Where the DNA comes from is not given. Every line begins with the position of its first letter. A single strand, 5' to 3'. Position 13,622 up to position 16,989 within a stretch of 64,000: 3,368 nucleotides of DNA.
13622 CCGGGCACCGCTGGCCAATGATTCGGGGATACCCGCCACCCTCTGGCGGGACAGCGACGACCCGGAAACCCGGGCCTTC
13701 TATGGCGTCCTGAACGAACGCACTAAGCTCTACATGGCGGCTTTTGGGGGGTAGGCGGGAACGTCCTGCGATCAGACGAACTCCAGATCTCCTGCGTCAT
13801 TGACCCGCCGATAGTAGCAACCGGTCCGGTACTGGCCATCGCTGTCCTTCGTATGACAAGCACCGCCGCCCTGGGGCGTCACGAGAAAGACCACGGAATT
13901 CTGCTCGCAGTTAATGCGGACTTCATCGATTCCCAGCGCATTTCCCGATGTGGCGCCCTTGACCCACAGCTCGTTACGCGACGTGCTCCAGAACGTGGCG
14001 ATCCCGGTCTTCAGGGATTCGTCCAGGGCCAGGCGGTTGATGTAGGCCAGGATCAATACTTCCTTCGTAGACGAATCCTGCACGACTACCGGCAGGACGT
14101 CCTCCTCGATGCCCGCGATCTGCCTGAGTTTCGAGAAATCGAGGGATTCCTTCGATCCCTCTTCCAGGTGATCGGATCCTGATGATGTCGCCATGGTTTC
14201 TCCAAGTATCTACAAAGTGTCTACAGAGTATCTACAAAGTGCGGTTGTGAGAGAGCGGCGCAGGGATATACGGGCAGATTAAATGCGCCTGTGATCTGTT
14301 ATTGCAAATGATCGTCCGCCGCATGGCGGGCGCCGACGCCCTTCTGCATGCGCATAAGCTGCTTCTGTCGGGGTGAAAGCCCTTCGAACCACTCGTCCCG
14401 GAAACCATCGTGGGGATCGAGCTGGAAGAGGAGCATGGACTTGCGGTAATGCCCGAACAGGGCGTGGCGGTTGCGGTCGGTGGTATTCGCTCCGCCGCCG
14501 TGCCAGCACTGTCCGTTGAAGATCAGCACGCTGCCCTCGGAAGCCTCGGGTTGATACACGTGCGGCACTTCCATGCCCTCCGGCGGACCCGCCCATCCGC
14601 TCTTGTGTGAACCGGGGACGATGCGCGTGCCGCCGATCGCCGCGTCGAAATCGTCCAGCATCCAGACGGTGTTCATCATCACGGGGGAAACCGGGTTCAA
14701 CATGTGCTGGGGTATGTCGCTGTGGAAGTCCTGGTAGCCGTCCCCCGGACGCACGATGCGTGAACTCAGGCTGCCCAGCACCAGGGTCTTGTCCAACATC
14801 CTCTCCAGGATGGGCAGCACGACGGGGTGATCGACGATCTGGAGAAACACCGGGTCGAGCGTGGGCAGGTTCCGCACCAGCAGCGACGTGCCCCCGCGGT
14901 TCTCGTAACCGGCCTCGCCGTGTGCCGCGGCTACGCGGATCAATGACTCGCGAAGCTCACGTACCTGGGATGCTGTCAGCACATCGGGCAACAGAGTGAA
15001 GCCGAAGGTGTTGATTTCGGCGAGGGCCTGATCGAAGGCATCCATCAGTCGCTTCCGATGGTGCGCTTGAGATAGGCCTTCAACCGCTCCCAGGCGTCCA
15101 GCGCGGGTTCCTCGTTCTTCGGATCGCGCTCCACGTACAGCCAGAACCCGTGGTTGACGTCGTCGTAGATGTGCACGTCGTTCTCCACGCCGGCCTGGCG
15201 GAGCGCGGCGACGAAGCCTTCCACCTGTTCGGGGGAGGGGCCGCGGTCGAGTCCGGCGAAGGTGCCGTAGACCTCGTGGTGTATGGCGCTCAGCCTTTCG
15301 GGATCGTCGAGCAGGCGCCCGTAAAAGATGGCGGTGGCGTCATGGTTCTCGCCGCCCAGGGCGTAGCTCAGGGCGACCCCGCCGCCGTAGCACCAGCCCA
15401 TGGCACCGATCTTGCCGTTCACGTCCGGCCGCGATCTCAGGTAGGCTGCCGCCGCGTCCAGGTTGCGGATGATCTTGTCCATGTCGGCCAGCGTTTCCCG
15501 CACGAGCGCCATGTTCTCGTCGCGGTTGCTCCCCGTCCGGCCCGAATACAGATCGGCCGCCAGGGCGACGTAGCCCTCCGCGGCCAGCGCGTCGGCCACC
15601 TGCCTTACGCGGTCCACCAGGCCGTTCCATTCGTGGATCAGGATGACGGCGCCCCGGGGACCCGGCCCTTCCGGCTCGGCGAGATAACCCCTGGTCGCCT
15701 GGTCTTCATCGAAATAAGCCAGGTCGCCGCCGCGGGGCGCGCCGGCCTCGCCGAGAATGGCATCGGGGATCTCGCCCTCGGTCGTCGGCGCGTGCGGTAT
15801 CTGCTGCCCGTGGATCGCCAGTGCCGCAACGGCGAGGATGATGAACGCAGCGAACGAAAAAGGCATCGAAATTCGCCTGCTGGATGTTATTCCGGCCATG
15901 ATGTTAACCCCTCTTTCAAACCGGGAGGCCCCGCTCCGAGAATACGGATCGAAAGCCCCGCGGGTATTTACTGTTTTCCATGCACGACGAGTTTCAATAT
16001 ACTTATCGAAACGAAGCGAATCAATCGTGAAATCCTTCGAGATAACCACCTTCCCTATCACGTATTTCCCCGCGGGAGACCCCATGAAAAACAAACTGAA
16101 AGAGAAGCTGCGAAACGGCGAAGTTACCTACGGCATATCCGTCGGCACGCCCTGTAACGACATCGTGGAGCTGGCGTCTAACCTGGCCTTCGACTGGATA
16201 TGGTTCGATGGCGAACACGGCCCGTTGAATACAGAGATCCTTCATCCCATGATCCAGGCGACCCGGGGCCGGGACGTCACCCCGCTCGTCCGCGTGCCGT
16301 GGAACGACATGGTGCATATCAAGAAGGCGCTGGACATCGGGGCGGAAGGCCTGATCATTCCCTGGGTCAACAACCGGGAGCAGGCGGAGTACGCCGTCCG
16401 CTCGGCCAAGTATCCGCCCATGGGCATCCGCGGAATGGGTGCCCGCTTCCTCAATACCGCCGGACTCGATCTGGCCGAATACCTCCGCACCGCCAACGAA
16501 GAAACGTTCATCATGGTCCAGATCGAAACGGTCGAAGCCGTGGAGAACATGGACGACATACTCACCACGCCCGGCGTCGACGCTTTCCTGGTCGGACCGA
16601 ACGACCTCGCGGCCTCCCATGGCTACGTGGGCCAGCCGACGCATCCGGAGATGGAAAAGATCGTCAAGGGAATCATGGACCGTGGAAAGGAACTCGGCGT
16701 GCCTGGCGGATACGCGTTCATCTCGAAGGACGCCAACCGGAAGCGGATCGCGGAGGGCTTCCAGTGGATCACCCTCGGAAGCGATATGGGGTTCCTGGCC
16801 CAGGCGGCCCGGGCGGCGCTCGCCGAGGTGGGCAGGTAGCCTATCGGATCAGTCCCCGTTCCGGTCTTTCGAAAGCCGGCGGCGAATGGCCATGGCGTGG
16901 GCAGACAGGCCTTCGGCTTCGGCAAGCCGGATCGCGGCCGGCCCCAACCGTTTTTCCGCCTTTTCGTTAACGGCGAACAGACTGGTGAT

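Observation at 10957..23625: Regulator-less catabolic block rich in PhyH dioxygenases, sulfatases and Gfo/Idh/MocA oxidoreductases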

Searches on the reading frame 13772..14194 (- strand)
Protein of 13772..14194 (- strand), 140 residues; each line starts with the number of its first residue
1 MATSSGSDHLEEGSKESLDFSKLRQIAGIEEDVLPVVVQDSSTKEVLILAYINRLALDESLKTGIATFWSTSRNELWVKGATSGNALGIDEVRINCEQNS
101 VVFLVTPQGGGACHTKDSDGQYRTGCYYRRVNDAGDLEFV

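Call 4: search_protein_families(library=pfam, proteins=[window:13772-14194:-], max_evalue=0.001)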
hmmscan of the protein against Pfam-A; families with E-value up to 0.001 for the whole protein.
window:13772-14194:- (140 aa): 1 family
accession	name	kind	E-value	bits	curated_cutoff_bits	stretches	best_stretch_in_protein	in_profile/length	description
PF01502.23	PRA-CH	-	3.3e-23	81.8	27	1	49-117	2-69/74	Phosphoribosyl-AMP cyclohydrolase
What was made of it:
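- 13772..14194 (-): hisI, a monofunctional phosphoribosyl-AMP cyclohydrolase of the N-C-E-Q-N subfamily. PRA-CH scores 82 bits against a gathering cutoff of 27 (call 4).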

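Call 8: search_protein_families(library=ncbifam, proteins=[window:13772-14194:-], max_evalue=0.00001)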
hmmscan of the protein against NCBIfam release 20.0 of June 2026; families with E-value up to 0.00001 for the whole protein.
window:13772-14194:- (140 aa): 2 families
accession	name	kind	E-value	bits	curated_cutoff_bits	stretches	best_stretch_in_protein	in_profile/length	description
NF000768.0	PRK00051.1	equivalog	1.6e-29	102.1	126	1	17-131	7-114/131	phosphoribosyl-AMP cyclohydrolase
NF002747.0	PRK02759.1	equivalog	1.6e-28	99.7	187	1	31-118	16-102/208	bifunctional phosphoribosyl-AMP cyclohydrolase/phosphoribosyl-ATP diphosphatase HisIE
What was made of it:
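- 13772..14194 (-): The NCBIfam score is 102 against a cutoff of 126 (call 8).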

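Call 67: search_solved_structures(query=window:13772-14194:-, max_evalue=0.001, show_alignments=3)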
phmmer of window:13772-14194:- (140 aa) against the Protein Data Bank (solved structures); distinct sequences matched with E-value up to 0.001: 4.
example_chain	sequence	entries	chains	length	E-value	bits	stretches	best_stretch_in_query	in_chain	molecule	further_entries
1zps_A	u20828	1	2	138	9.3e-23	83.8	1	31-132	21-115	Phosphoribosyl-AMP cyclohydrolase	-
6j2l_A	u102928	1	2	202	3e-16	62.8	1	31-118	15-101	Histidine biosynthesis bifunctional protein HisIE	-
6j22_A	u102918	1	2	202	3e-16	62.8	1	31-118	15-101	Histidine biosynthesis bifunctional protein HisIE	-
7bgm_A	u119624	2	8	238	2.7e-13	53.2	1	35-129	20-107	Phosphoribosyl-AMP cyclohydrolase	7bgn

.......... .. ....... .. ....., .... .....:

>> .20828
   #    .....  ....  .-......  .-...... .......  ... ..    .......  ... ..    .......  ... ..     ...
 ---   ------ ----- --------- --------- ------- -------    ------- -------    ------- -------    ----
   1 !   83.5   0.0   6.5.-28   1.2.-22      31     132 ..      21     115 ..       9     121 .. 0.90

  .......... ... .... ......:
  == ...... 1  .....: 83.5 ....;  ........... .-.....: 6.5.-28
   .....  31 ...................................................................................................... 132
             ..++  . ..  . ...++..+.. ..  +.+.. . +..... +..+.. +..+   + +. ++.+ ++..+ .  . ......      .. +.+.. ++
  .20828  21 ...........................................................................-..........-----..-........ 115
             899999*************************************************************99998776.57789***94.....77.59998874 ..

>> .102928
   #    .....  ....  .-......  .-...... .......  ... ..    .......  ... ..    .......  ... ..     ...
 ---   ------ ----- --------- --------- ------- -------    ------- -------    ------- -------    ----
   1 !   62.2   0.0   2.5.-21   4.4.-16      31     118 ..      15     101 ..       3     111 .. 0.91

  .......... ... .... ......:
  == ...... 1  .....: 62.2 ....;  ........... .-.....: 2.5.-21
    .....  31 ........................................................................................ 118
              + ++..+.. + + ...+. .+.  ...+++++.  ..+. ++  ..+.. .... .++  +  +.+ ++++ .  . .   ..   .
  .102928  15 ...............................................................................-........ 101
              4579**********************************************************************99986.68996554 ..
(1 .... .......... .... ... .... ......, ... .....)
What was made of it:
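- On Phosphoribosyl-AMP cyclohydrolase (HisI): Cys residues in NCE, GACH and GCYY align with those of 1zps (call 67).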

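Call 77: search_protein_representatives(protein=window:13772-14194:-)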
Query: 140 residues. Proteins with E-value up to 0.001 (for the whole library): 5653; up to 1e-10: 2125; up to 1e-30: 50. The best 150 are listed.
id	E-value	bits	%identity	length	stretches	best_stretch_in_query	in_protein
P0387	1.1e-55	203.4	90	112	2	1-72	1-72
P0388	4.6e-55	201.4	68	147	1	8-132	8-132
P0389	6.1e-44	165.4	41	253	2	31-133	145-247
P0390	1.6e-42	160.8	57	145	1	7-140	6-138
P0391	4.1e-41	156.2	91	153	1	1-87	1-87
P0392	6.4e-41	155.6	57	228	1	8-132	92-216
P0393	6.6e-41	155.6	54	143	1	8-132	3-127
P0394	3.5e-40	153.2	61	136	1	13-138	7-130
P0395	1.9e-38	147.6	38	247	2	27-139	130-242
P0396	2.8e-38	147.0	60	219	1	11-139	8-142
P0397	2.7e-37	143.9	58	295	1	10-132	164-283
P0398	2.8e-37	143.8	50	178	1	8-133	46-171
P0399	3.3e-37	143.6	57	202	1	11-132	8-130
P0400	4.1e-37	143.3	53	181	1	5-140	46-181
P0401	5.6e-37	142.8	56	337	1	10-134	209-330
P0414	1.8e-33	131.5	52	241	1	8-140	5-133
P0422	2.5e-32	127.8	54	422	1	9-135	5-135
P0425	4.6e-32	126.9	50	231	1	6-131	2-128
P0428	9.4e-32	125.9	52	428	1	17-131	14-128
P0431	2.1e-31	124.8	50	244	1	7-123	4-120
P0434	7.4e-31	123.0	62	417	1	14-129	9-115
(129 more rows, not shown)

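Call 79: search_protein_families(library=pfam, proteins=[P0392, P0396, P0414, P0425, P0431, P0397, P0401, P0422, P0428, P0434], max_evalue=0.001)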
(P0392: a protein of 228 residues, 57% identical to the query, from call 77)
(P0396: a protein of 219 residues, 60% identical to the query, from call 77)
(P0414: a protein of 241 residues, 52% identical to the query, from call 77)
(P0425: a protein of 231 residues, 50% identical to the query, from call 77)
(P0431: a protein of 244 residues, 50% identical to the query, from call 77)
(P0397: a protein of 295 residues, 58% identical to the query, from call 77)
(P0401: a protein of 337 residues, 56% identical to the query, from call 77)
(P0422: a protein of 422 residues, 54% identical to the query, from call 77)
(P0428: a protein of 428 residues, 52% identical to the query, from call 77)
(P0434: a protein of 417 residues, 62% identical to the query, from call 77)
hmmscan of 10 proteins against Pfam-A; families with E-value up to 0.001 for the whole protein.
P0392 (228 aa): 1 family
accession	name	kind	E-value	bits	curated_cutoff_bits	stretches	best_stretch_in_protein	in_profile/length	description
PF01502.23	PRA-CH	-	5e-22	78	27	1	133-202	2-70/74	Phosphoribosyl-AMP cyclohydrolase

P0396 (219 aa): 1 family
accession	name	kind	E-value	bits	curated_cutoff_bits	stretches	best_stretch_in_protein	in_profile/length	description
PF01502.23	PRA-CH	-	4.1e-23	81.5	27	1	49-130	1-74/74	Phosphoribosyl-AMP cyclohydrolase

P0414 (241 aa): 1 family
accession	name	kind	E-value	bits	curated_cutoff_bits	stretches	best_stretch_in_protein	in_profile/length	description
PF01502.23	PRA-CH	-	2.5e-23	82.2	27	1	43-121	2-74/74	Phosphoribosyl-AMP cyclohydrolase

P0425 (231 aa): 1 family
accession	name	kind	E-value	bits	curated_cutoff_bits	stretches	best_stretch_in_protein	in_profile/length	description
PF01502.23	PRA-CH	-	1.4e-20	73.4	27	1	46-124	2-73/74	Phosphoribosyl-AMP cyclohydrolase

P0431 (244 aa): 1 family
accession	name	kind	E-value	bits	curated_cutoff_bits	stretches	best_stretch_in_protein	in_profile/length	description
PF01502.23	PRA-CH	-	3.3e-20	72.2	27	1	46-113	2-68/74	Phosphoribosyl-AMP cyclohydrolase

P0397 (295 aa): 4 families
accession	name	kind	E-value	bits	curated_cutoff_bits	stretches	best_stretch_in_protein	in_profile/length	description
PF01502.23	PRA-CH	-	2.4e-22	79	27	1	200-269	2-70/74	Phosphoribosyl-AMP cyclohydrolase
PF13508.13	Acetyltransf_7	-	2.8e-08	34.5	27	1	42-121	5-84/84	Acetyltransferase (GNAT) domain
PF00583.31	Acetyltransf_1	-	3.3e-08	34.2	20.7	1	37-104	30-98/116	Acetyltransferase (GNAT) family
PF13673.13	Acetyltransf_10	-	3.6e-07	30.7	23.6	1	35-126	26-114/128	Acetyltransferase (GNAT) domain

P0401 (337 aa): 5 families
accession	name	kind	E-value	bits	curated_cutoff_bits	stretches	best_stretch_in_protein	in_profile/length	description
PF00117.34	GATase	-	5.6e-24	85.3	22.8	1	4-199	2-187/190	Glutamine amidotransferase class-I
PF01502.23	PRA-CH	-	6.1e-23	80.9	27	1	245-314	2-70/74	Phosphoribosyl-AMP cyclohydrolase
PF07685.20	GATase_3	-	1.8e-07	31.4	27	1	31-117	33-127/196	CobB/CobQ-like glutamine amidotransferase domain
PF07722.19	Peptidase_C26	-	3.1e-05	24.3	20.5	1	62-185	95-219/219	Peptidase C26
PF01174.25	SNO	-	6e-05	23.4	27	1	26-189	22-174/188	SNO glutamine amidotransferase family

P0422 (422 aa): 3 families
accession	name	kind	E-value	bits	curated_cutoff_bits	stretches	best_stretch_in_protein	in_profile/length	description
PF01634.23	HisG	-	5e-19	69.2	25.5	1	195-331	1-140/158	ATP phosphoribosyltransferase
PF01502.23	PRA-CH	-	5.7e-19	68.2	27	1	49-128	2-74/74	Phosphoribosyl-AMP cyclohydrolase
PF08029.16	HisG_C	-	6.3e-18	65.1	23.5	1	348-417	1-71/73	HisG, C-terminal domain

P0428 (428 aa): 1 family
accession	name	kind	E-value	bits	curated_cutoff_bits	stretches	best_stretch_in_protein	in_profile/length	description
PF01502.23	PRA-CH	-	3.3e-23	81.8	27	1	45-117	1-68/74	Phosphoribosyl-AMP cyclohydrolase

P0434 (417 aa): 1 family
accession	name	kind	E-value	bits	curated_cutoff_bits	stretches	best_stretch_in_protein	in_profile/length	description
PF01502.23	PRA-CH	-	3.8e-26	91.2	27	1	41-114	2-74/74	Phosphoribosyl-AMP cyclohydrolase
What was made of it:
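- The hisI subfamily includes members fused to HisG and to a HisH-like domain (call 79).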

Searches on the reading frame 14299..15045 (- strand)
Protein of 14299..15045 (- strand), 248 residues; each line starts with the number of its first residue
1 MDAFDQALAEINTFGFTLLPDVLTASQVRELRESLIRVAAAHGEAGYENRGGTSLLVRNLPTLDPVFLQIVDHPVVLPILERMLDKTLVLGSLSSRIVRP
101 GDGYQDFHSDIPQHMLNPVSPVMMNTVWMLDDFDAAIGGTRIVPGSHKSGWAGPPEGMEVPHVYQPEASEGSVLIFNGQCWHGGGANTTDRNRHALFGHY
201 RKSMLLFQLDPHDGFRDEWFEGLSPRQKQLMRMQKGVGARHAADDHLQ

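Call 4: search_protein_families(library=pfam, proteins=[window:14299-15045:-], max_evalue=0.001)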
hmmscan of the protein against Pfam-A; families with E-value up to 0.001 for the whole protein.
window:14299-15045:- (248 aa): 1 family
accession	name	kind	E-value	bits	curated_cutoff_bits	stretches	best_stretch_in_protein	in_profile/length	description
PF05721.19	PhyH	-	3.4e-20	73.7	22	1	13-195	3-213/213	Phytanoyl-CoA dioxygenase (PhyH)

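Call 8: search_protein_families(library=ncbifam, proteins=[window:14299-15045:-], max_evalue=0.00001)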
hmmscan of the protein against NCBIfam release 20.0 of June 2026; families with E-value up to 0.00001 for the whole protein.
window:14299-15045:- (248 aa): 0 families

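Call 28: search_solved_structures(query=window:14299-15045:-, max_evalue=0.001)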
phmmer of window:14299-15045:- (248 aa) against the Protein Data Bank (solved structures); distinct sequences matched with E-value up to 0.001: 23.
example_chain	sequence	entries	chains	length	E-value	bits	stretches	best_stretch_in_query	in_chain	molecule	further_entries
7eyr_C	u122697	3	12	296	1.1e-11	47.8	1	51-228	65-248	2-oxoglutarate/Fe(II)-dependent dioxygenase SptF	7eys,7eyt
7eyw_C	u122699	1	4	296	1.8e-11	47.1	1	51-228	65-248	2-oxoglutarate/Fe(II)-dependent dioxygenase SptF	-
7eyu_B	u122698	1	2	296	1.9e-11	47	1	63-228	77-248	2-oxoglutarate/Fe(II)-dependent dioxygenase SptF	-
7fcb_C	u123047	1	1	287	2.3e-11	46.7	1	61-228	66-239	2-oxoglutarate/Fe(II)-dependent dioxygenase SptF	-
7wpy_A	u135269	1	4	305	8.9e-09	38.2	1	105-196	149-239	Dioxygenase andA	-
5zm2_A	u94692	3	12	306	9.6e-09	38.2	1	105-196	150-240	Dioxygenase andA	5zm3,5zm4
9wyh_A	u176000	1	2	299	8.2e-08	35.1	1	3-212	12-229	Oxidoreductase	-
8zyb_E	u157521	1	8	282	1e-07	34.8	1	15-201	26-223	DhiD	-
6oxj_A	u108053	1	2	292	3.7e-07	33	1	57-206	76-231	Verruculogen synthase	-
9les_A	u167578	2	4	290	3.7e-07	32.9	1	57-206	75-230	Verruculogen synthase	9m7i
9ler_A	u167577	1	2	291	3.8e-07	32.9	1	57-206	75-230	Verruculogen synthase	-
6oxh_A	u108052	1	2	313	4.2e-07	32.8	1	57-206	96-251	Verruculogen synthase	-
7etk_A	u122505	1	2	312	4.5e-07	32.7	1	57-206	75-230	Verruculogen synthase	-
7etl_A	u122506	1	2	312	4.6e-07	32.6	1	57-206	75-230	Verruculogen synthase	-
4y5s_A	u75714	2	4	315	4.6e-07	32.6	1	57-206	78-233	Verruculogen synthase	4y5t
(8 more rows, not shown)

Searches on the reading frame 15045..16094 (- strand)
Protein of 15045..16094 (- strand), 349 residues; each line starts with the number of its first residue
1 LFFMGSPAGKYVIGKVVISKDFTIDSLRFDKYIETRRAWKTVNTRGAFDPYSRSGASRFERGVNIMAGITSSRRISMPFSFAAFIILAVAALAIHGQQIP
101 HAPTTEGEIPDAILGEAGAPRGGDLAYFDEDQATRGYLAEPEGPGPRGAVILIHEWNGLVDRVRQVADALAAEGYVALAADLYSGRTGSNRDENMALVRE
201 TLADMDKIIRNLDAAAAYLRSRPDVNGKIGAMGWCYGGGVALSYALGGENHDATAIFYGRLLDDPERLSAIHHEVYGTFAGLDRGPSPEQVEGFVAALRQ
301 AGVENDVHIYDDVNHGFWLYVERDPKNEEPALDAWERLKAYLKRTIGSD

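Call 4: search_protein_families(library=pfam, proteins=[window:15045-16094:-], max_evalue=0.001)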
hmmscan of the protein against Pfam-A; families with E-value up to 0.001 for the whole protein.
window:15045-16094:- (349 aa): 4 families
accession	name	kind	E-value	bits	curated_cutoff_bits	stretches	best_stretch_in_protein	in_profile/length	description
PF01738.24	DLH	-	4.9e-43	147.7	21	1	135-344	2-215/217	Dienelactone hydrolase family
PF12146.15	Hydrolase_4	-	3.9e-05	23.5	27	1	146-258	3-107/239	Serine aminopeptidase, S33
PF00326.27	Peptidase_S9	-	0.00056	19.9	22.6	0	283-317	155-189/213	Prolyl oligopeptidase family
PF02129.25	Peptidase_S15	-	0.00068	19.8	23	0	161-250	46-118/262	X-Pro dipeptidyl-peptidase (S15 family)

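Call 8: search_protein_families(library=ncbifam, proteins=[window:15045-16094:-], max_evalue=0.00001)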
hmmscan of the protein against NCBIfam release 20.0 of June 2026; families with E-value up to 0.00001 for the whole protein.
window:15045-16094:- (349 aa): 1 family
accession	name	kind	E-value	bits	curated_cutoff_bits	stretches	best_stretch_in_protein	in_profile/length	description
NF041440.1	hydrolase_YghX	exception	2e-27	96.1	460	1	132-344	80-290/292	YghX family hydrolase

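Call 80: search_protein_families(library=ncbifam, proteins=[window:15045-15899:-], max_evalue=0.00001)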
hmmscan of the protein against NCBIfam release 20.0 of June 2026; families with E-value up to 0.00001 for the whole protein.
window:15045-15899:- (284 aa): 1 family
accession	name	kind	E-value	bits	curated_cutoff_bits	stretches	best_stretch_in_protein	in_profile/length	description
NF041440.1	hydrolase_YghX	exception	1.1e-27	97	460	1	67-279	80-290/292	YghX family hydrolase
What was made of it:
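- Tried and rejected: Ldh_2 is far below its cutoff and is absent from the window (call 80).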

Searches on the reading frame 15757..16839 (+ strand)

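Call 4: search_protein_families(library=pfam, proteins=[window:15757-16839:+], max_evalue=0.001)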
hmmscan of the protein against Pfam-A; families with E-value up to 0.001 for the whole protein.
window:15757-16839:+ (360 aa): 1 family
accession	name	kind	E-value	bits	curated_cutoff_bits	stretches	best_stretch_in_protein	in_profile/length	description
PF03328.21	HpcH_HpaI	-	4.9e-34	118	25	1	135-348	12-219/221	HpcH/HpaI aldolase/citrate lyase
